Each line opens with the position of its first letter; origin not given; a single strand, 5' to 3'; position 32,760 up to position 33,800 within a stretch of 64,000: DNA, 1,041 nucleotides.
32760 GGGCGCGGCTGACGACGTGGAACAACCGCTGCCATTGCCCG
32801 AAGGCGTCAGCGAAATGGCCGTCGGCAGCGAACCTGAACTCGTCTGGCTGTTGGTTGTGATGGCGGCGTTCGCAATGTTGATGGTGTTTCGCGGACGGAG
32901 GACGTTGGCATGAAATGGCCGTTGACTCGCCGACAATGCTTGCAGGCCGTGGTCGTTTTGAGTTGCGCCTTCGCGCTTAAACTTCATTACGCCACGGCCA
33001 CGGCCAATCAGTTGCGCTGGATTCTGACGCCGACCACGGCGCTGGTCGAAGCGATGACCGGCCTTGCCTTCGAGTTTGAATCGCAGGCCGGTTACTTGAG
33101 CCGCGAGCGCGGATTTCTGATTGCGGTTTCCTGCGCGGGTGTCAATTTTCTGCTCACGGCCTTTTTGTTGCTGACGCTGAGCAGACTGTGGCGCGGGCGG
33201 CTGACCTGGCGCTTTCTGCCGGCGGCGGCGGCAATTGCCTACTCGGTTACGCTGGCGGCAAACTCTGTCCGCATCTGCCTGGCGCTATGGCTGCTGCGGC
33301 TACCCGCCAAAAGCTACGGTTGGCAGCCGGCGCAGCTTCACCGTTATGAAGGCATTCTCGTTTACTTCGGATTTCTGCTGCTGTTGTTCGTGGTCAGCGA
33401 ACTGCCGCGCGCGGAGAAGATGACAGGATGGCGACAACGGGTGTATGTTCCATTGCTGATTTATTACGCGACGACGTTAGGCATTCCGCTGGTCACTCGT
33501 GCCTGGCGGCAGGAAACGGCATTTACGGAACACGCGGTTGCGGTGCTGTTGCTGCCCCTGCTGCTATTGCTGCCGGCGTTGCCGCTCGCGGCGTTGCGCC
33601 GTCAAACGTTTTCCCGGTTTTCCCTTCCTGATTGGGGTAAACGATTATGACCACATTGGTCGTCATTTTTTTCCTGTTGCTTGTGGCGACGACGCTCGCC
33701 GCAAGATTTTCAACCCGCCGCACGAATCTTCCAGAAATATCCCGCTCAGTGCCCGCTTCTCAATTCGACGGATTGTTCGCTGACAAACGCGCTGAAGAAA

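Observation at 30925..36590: Dedicated substrate-exosortase operon: VIT-vWA protein, mini-exosortase, EpsI-like protein, flotillin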

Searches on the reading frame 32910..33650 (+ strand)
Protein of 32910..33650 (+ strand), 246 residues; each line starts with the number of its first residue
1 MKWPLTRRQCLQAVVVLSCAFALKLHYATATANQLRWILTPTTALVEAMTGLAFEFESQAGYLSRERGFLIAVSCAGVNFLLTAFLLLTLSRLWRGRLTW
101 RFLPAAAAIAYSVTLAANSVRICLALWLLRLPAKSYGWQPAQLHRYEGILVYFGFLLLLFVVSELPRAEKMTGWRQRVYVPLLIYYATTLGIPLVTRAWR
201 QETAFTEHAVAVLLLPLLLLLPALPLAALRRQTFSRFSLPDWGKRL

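Call 3: search_protein_families(library=ncbifam, proteins=[window:32910-33650:+], max_evalue=0.1)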
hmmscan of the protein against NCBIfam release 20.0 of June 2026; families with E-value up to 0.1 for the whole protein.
window:32910-33650:+ (246 aa): 3 families
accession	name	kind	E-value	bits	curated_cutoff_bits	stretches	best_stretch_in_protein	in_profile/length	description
TIGR04287.1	exosort_XrtK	exception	1.4e-33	115.7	55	1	12-162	5-154/163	exosortase K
TIGR04178.1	exo_archaeo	signature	3.6e-07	30.4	23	1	70-162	2-91/97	exosortase/archaeosortase family protein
NF047864.1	CBU_0592_membra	subfamily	0.057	13.3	25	0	73-118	5-50/72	CBU_0592 family membrane protein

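Call 4: search_protein_families(library=pfam, proteins=[window:32910-33650:+], max_evalue=0.1)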
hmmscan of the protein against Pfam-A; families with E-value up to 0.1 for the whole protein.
window:32910-33650:+ (246 aa): 0 families

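Call 8: find_homologous_proteins(query=window:32910-33647:+, max_evalue=0.001)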
Query window:32910-33647:+ (246 aa): 1164 proteins with E <= 0.001 among 8000 candidates; the best 120 are listed.
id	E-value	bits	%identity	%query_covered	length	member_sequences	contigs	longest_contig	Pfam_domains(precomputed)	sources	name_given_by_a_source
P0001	1.2e-139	482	91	100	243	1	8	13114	-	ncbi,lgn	-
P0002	1.2e-118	413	86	86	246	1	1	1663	-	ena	-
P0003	1.1e-102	361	79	85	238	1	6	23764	-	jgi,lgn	jgi:exosortase K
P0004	1.8e-99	350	76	85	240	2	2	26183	-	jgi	jgi:exosortase K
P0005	4.8e-96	339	75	85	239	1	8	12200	-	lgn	-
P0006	4.5e-86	307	69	85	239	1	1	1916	-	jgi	jgi:exosortase K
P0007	8.5e-81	289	66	85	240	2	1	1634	PF09721.16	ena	-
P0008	2.4e-80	288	64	85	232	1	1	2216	-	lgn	-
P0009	6.1e-80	287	63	85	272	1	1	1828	-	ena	-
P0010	3.3e-79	284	63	85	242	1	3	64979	-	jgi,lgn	jgi:exosortase K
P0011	5.2e-78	280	63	93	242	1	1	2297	-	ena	-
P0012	1.3e-77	279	61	85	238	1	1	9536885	-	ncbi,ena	-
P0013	2.8e-77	278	62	84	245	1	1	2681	-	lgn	-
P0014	4.0e-77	277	61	86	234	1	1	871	-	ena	-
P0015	2.1e-76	275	61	85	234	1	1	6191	-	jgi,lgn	jgi:exosortase K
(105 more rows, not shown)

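Call 10: find_related_loci(query=A1, collection=genome_contigs, flank=8000)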
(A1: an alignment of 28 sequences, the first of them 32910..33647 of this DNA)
Query A1 (246 aa) in genome_contigs; peptide patterns used: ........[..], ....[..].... (x = any residue, [..] = any of these).
171 stretches matched a pattern; 133 encode a relative of the query (tblastn E <= 1e-3); the best 80 are kept; 80 distinct loci.
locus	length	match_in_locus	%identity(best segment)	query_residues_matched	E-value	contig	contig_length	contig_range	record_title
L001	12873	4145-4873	91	1-246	1e-129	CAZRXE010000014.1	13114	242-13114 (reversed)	MAG TPA_asm: uncultured Heliomicrobium sp. isolate binchicken_co200_54 genome assembly, contig: k141_513895, whole genom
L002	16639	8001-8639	61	1-210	2e-78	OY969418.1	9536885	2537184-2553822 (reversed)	MAG: uncultured Acidobacteriota bacterium isolate MFD09212.bin.c.1 genome assembly, chromosome: 1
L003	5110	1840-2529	58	1-230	3e-76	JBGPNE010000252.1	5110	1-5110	MAG: Pyrinomonadaceae bacterium isolate OBJ_0618_7090110_221 k141_1979870_length_5110_cov_28.7022, whole genome shotgun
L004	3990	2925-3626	57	12-245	1e-73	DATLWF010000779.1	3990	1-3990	MAG TPA_asm: Blastocatellia bacterium isolate SMAG_U13211 k141_66331, whole genome shotgun sequence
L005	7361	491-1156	55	2-222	1e-72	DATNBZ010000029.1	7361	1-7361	MAG TPA_asm: Blastocatellia bacterium isolate SMAG_U11201 k141_2257783, whole genome shotgun sequence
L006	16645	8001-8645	59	1-212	2e-72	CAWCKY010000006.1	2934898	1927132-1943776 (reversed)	MAG: uncultured Acidobacteriota bacterium isolate MFD03602.bin.2.40 genome assembly, contig: contig_5274, whole genome s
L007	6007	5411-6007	60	1-196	8e-72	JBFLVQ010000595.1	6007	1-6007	MAG: Acidobacteriota bacterium isolate MAG010 MAG010_595, whole genome shotgun sequence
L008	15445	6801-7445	54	1-212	9e-71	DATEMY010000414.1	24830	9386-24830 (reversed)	MAG TPA_asm: Blastocatellia bacterium isolate SMAG_U8955 k141_1930656, whole genome shotgun sequence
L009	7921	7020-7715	54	1-228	2e-70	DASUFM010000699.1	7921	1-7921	MAG TPA_asm: Blastocatellia bacterium isolate SMAG_U1379 k141_504792, whole genome shotgun sequence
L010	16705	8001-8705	53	1-231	3e-70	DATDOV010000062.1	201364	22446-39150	MAG TPA_asm: Blastocatellia bacterium isolate SMAG_U7903 k141_3531675, whole genome shotgun sequence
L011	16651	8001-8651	56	1-209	4e-70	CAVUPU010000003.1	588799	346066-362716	MAG: uncultured Acidobacteriota bacterium isolate MFD06229.bin.2.137 genome assembly, contig: contig_12747, whole genome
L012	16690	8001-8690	54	8-222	4e-69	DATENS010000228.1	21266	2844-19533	MAG TPA_asm: Pyrinomonadaceae bacterium isolate SMAG_U8975 k141_1490550, whole genome shotgun sequence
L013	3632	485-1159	54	1-222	2e-68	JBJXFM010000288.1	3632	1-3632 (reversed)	MAG: Blastocatellia bacterium isolate F1F2.bin.451 k127_8365043, whole genome shotgun sequence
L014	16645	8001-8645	54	1-212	3e-68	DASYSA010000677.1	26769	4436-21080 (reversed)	MAG TPA_asm: Blastocatellia bacterium isolate SMAG_U4525 k141_3298362, whole genome shotgun sequence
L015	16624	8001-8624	54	1-212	7e-68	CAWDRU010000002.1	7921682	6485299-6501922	MAG: Blastocatellia bacterium isolate MFD04935.bin.1.50 genome assembly, contig: contig_540, whole genome shotgun sequen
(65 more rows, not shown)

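Call 41: find_encoding_contigs(protein=P0003, flank=6000, max_places=1)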
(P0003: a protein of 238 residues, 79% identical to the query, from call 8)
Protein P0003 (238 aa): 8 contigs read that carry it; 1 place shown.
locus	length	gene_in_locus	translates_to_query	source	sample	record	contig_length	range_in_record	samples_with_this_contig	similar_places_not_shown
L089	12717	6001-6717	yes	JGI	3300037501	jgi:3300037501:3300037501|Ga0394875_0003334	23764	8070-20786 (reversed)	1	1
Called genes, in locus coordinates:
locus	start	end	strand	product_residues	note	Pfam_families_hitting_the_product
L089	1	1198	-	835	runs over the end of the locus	PF12704:MacB_PCD, PF02687:FtsX, PF12704:MacB_PCD, PF02687:FtsX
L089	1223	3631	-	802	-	PF12704:MacB_PCD, PF02687:FtsX, PF12704:MacB_PCD, PF02687:FtsX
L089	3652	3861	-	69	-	-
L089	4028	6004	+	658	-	PF13757:VIT_2, PF08487:VIT, PF00092:VWA, PF05762:VWA_CoxE, PF13519:VWA_2, PF13768:VWA_3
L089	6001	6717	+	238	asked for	-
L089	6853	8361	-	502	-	PF03055:RPE65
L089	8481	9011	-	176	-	PF06240:COXG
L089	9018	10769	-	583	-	PF01555:N6_N4_Mtase, PF18780:HNH_repeat (weak)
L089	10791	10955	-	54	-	PF26568:RE_BanI_C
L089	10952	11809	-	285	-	PF24447:RE_BanI, PF26568:RE_BanI_C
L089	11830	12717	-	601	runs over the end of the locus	PF01401:Peptidase_M2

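Call 42: find_encoding_contigs(protein=P0004, flank=6000, max_places=1)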
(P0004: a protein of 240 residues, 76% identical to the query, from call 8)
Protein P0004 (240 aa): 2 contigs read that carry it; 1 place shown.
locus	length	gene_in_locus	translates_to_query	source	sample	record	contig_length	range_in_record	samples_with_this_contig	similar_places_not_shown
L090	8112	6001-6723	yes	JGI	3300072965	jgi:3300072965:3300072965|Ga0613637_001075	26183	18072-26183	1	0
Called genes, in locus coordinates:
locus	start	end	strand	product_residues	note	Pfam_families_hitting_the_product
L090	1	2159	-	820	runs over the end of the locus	PF12704:MacB_PCD, PF02687:FtsX, PF12704:MacB_PCD, PF02687:FtsX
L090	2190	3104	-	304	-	PF01135:PCMT, PF13489:Methyltransf_23, PF02353:CMAS (weak), PF01209:Ubie_methyltran, PF13847:Methyltransf_31, PF08241:Methyltransf_11, PF08242:Methyltransf_12, PF13649:Methyltransf_25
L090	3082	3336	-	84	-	-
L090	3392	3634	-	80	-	-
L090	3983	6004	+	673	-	PF13757:VIT_2, PF08487:VIT, PF05762:VWA_CoxE (weak), PF00092:VWA, PF13519:VWA_2, PF13768:VWA_3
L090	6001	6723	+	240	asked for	-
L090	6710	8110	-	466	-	?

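Call 43: find_encoding_contigs(protein=P0005, flank=6000, max_places=1)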
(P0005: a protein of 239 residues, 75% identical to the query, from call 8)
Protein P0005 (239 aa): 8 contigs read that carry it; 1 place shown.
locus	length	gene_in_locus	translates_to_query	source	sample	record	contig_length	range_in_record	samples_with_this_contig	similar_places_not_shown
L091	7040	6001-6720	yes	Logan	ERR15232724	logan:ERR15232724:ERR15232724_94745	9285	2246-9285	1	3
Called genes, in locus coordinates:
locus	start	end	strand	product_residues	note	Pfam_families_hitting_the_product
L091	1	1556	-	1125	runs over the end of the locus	PF00005:ABC_tran, PF02463:SMC_N (weak), PF13304:AAA_21 (faint), PF12704:MacB_PCD, PF02687:FtsX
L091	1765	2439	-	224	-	PF00005:ABC_tran, PF13304:AAA_21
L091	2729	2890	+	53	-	-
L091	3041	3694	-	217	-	PF09365:DUF2461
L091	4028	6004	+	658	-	PF13757:VIT_2, PF08487:VIT, PF00092:VWA, PF05762:VWA_CoxE, PF13519:VWA_2, PF13768:VWA_3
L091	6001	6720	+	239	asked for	-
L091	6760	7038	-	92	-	?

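Call 48: search_solved_structures(query=A1, max_evalue=10)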
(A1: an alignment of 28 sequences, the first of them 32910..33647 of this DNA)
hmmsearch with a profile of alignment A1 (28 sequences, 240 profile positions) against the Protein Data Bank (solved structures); distinct sequences matched with E-value up to 10: 1.
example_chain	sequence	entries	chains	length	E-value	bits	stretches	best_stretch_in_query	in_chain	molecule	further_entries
3j9d_A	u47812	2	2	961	3.1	10.4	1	153-211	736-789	Outer capsid protein VP2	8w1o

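Call 56: predict_structure(alignment_id=A1)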
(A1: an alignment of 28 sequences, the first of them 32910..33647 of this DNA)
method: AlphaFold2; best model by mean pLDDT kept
length: 246 residues; sequences in the alignment: 28
mean_pLDDT: 78.2   pTM: 0.71
mean pLDDT of the five models: 78.2, 75.5, 75.3, 74.0, 69.1
residues with pLDDT >= 90: 15; 70-90: 187; 50-70: 39; < 50: 5
segments of 3 or more residues with pLDDT < 50: none
pLDDT, mean of each block of 10 residues (from residue 1): 75 90 85 81 87 80 71 71 88 85 89 89 84 70 77 83 65 66 76 74 78 79 76 69 59
secondary structure, 60 per line:
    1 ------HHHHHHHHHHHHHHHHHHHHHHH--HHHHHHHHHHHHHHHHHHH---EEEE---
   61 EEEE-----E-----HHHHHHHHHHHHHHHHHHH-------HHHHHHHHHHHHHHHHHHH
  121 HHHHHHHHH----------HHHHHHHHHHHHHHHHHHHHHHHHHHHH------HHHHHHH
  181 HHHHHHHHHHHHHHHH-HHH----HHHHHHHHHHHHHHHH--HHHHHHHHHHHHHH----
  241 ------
elements in order: H7-29 H32-50 E54-57 E61-64 H76-94 H102-129 H140-167 H174-196 H205-220 H223-236

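Call 66: search_protein_families(library=padloc, proteins=[window:32910-33647:+], max_evalue=0.01)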
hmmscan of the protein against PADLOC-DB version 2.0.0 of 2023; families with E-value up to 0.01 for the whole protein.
window:32910-33647:+ (246 aa): 0 families
